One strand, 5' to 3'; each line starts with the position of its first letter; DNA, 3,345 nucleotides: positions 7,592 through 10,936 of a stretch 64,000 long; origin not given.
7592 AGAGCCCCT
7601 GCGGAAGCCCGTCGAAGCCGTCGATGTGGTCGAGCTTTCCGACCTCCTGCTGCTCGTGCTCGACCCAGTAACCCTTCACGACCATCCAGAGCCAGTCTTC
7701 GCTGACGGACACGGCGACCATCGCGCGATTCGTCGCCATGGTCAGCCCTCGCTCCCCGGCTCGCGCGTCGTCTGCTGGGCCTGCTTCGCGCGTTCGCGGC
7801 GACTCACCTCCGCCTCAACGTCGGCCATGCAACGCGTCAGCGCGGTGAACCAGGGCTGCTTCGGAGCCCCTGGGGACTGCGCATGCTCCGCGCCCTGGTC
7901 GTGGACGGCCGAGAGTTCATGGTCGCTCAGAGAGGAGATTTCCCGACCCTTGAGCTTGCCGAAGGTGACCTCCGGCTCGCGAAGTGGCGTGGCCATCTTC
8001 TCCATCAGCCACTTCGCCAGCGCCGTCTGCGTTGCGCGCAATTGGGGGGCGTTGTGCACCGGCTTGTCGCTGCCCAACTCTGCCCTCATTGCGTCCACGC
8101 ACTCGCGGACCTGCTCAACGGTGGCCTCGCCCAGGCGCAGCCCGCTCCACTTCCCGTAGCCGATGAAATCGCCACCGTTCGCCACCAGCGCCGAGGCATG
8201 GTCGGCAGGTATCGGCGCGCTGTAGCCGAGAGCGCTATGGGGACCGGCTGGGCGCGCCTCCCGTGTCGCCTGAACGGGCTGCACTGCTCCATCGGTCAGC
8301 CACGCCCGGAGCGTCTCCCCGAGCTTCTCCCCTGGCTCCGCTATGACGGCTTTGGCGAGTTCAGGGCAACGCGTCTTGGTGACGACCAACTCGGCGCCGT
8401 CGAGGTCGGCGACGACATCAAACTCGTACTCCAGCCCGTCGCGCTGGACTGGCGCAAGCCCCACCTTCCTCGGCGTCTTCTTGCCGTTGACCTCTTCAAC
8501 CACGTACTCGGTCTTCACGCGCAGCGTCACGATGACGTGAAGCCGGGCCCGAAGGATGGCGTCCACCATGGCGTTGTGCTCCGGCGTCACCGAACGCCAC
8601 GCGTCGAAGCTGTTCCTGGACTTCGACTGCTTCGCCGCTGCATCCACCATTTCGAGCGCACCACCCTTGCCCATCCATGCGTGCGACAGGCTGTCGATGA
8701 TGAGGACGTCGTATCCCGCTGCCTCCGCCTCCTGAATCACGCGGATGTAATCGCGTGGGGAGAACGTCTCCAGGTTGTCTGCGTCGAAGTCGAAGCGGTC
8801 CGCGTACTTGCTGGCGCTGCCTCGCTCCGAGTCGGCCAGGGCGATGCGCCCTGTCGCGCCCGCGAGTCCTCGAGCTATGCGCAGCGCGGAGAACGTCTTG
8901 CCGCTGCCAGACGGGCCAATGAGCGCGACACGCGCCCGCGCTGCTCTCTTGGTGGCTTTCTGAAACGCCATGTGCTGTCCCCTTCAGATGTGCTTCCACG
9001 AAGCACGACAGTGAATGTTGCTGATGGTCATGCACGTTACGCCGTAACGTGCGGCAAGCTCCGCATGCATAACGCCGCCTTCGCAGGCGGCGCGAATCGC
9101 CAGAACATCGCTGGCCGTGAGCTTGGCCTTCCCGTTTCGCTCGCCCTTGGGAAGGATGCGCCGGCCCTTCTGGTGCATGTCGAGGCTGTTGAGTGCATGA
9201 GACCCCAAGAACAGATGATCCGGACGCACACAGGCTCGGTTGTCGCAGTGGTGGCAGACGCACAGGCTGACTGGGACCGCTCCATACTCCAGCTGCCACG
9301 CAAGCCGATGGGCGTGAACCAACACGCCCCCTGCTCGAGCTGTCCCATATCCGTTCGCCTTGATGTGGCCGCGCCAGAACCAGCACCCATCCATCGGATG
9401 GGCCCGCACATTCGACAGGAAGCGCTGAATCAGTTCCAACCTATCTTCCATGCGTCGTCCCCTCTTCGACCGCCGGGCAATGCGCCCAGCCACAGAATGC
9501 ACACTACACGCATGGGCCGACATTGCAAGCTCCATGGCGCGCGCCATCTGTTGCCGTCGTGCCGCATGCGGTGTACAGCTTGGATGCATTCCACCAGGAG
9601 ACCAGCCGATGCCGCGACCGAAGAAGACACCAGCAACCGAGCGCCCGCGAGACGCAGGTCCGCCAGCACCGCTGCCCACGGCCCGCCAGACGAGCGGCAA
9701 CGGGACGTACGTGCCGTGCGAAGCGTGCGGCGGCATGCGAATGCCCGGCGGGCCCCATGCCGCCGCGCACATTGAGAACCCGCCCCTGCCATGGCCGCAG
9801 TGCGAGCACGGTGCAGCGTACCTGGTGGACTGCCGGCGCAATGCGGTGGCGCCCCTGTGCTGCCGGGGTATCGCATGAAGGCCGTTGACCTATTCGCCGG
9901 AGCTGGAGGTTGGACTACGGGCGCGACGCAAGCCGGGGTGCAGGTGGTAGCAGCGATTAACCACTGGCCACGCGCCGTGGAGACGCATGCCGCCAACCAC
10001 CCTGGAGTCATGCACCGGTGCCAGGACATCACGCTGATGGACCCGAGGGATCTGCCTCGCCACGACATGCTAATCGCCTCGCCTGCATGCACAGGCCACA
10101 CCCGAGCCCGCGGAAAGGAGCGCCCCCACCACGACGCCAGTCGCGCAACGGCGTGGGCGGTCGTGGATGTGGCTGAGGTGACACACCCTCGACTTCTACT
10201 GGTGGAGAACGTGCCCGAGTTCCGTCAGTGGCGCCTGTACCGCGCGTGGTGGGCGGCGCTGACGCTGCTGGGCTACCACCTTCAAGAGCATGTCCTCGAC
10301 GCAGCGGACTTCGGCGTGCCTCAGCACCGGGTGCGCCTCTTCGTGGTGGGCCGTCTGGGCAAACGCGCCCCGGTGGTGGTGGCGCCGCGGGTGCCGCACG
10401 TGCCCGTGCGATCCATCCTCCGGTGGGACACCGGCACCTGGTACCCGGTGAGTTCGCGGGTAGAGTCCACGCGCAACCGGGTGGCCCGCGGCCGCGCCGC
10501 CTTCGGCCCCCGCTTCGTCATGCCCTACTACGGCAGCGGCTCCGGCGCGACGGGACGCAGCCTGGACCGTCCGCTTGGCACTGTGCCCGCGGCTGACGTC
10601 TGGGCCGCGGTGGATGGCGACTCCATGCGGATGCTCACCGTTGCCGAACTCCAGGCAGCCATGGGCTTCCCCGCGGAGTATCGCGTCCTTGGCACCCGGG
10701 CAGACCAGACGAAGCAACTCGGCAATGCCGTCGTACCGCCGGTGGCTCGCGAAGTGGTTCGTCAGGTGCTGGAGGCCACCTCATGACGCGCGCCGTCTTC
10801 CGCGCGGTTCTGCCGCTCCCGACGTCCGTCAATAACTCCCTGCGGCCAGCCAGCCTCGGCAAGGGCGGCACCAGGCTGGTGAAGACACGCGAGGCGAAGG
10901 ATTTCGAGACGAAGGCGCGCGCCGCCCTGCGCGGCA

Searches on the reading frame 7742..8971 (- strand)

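Call 90: search_protein_families(library=pfam, proteins=[window:7742-8971:-], max_evalue=0.001)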
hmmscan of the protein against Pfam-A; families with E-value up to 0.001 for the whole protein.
window:7742-8971:- (409 aa): 3 families
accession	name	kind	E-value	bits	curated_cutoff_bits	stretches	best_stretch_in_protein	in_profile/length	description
PF13479.12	AAA_24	-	1.7e-23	84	27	1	13-191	3-169/195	AAA domain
PF13481.12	AAA_25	-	7.4e-06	26.2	27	0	11-42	32-61/195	AAA domain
PF13604.12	AAA_30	-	0.001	19.3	27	0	13-98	19-100/191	AAA domain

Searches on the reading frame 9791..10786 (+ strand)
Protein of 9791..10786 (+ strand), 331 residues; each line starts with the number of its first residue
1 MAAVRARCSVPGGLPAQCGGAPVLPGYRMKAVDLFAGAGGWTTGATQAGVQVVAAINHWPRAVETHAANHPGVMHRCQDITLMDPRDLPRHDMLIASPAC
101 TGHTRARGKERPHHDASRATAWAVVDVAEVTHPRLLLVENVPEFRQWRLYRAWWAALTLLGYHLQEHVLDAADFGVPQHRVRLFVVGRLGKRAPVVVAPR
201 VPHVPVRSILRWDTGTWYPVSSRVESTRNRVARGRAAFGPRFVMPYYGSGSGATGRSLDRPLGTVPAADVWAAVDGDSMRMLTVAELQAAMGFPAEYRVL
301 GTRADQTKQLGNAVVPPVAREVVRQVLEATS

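Call 90: search_protein_families(library=pfam, proteins=[window:9791-10786:+], max_evalue=0.001)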
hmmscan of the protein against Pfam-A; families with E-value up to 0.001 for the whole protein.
window:9791-10786:+ (331 aa): 1 family
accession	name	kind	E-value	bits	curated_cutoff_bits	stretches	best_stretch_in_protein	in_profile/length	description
PF00145.23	DNA_methylase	-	1.9e-45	156.2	22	2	29-192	1-165/324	C-5 cytosine-specific DNA methylase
